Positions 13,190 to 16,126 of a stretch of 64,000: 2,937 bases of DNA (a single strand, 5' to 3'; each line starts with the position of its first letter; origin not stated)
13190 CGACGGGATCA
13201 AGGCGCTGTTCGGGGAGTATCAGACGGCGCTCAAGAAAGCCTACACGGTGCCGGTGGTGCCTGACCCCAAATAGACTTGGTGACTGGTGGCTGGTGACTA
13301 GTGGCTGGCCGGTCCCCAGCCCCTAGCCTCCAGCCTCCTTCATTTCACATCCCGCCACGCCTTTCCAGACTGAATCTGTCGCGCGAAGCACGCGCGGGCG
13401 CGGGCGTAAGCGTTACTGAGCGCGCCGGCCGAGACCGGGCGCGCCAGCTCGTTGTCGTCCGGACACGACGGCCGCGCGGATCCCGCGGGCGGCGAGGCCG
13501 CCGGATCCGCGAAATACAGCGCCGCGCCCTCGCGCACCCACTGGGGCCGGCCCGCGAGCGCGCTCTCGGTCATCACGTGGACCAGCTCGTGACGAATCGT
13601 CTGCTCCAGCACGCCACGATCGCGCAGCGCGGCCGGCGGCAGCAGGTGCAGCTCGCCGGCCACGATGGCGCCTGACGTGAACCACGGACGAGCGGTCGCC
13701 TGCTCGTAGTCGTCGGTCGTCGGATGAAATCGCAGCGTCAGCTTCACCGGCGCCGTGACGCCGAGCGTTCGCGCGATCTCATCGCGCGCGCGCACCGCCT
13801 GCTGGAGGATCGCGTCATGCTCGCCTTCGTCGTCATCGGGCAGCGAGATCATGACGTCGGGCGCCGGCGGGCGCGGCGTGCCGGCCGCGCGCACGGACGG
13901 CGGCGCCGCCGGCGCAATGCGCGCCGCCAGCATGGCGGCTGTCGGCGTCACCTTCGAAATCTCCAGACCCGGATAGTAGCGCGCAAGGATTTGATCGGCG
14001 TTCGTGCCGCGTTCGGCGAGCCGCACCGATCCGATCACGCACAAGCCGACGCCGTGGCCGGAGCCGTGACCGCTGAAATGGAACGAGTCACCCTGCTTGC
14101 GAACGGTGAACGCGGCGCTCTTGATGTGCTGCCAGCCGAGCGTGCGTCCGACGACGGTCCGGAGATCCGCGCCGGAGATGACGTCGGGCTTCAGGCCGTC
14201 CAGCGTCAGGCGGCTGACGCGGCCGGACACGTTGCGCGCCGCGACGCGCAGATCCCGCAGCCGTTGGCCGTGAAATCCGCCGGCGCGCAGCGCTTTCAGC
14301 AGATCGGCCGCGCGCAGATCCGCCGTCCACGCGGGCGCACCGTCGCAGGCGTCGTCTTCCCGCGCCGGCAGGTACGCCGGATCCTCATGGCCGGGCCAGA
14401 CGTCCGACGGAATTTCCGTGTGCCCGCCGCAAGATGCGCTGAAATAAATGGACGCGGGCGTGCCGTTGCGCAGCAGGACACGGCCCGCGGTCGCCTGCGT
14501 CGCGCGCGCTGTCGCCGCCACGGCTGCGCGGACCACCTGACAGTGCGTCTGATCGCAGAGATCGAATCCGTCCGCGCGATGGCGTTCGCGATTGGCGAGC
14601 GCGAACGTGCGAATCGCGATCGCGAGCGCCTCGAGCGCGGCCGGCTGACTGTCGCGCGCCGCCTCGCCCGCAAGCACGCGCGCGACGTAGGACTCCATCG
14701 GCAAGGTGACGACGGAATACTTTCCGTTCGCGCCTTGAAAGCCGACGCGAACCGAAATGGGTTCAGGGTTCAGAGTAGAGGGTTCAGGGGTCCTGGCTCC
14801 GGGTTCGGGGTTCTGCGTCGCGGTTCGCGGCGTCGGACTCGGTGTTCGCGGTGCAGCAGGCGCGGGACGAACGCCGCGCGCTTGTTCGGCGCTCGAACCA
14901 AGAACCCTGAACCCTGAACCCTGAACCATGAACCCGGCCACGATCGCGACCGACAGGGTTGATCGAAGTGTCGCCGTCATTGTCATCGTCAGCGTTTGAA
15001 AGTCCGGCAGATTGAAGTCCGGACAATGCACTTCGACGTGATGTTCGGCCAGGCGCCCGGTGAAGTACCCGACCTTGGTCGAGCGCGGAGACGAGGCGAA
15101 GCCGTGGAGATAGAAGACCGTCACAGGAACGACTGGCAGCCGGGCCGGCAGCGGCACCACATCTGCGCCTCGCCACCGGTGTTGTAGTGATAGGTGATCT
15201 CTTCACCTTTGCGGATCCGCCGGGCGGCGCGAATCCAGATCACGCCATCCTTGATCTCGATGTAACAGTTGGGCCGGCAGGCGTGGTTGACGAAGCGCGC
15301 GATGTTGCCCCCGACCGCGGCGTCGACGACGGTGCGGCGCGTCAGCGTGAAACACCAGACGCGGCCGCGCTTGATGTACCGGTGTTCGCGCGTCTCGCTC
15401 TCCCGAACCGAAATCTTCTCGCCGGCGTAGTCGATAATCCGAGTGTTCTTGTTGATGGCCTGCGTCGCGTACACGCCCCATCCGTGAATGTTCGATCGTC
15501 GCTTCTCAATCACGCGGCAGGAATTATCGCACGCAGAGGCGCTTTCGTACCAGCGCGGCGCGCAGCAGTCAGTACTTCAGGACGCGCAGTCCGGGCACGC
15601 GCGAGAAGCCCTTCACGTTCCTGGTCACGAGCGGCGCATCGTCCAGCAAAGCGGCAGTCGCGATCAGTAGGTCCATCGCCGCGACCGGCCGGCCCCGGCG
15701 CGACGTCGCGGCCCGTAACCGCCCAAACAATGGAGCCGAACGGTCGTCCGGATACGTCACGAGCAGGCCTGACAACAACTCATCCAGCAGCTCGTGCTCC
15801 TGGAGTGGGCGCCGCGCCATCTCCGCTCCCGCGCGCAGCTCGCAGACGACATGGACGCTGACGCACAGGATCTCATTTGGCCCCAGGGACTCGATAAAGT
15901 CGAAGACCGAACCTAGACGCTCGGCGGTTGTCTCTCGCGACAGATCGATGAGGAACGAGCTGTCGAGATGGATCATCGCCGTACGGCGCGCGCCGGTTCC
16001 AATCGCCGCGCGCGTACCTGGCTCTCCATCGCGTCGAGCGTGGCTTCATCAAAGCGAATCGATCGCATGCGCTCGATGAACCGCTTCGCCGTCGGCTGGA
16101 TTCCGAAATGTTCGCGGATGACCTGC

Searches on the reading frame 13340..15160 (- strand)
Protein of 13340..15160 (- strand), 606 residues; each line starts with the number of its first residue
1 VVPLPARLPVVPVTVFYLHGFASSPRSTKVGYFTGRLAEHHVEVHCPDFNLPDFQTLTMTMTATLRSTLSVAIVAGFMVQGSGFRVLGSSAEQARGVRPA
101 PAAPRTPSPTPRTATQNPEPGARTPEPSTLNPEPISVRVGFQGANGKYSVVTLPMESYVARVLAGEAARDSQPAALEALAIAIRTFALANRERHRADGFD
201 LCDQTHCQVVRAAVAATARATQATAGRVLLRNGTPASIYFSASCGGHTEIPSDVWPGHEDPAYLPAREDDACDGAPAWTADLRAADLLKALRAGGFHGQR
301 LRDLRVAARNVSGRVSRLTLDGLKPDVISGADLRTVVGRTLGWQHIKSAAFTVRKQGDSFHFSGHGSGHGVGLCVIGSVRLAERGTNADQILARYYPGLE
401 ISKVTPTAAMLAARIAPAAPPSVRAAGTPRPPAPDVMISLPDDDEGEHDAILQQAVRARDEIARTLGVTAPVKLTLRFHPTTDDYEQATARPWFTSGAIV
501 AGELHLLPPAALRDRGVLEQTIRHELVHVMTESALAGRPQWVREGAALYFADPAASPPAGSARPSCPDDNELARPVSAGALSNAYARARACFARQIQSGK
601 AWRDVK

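Call 72: search_protein_families(library=pfam, proteins=[window:13340-15160:-], max_evalue=0.00001)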
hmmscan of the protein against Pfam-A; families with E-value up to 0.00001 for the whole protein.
window:13340-15160:- (606 aa): 1 family
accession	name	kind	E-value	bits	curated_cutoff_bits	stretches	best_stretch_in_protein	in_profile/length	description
PF08486.15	SpoIID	-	3.8e-16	59.9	23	1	149-229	7-95/97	Stage II sporulation protein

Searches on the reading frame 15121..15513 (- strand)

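Call 73: search_protein_families(library=pfam, proteins=[window:15121-15513:-], max_evalue=0.00001)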
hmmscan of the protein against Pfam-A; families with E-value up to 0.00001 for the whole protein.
window:15121-15513:- (130 aa): 1 family
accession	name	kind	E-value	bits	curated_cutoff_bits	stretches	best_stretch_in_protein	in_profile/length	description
PF00856.33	SET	-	5.9e-24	84.9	22.4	1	11-111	1-105/105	SET domain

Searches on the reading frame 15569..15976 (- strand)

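Call 73: search_protein_families(library=pfam, proteins=[window:15569-15976:-], max_evalue=0.00001)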
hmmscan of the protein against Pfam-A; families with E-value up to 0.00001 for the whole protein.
window:15569-15976:- (135 aa): 1 family
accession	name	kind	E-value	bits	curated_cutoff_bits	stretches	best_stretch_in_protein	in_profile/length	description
PF01850.27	PIN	-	9.4e-11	42.8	23.6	1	4-129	3-119/120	PIN domain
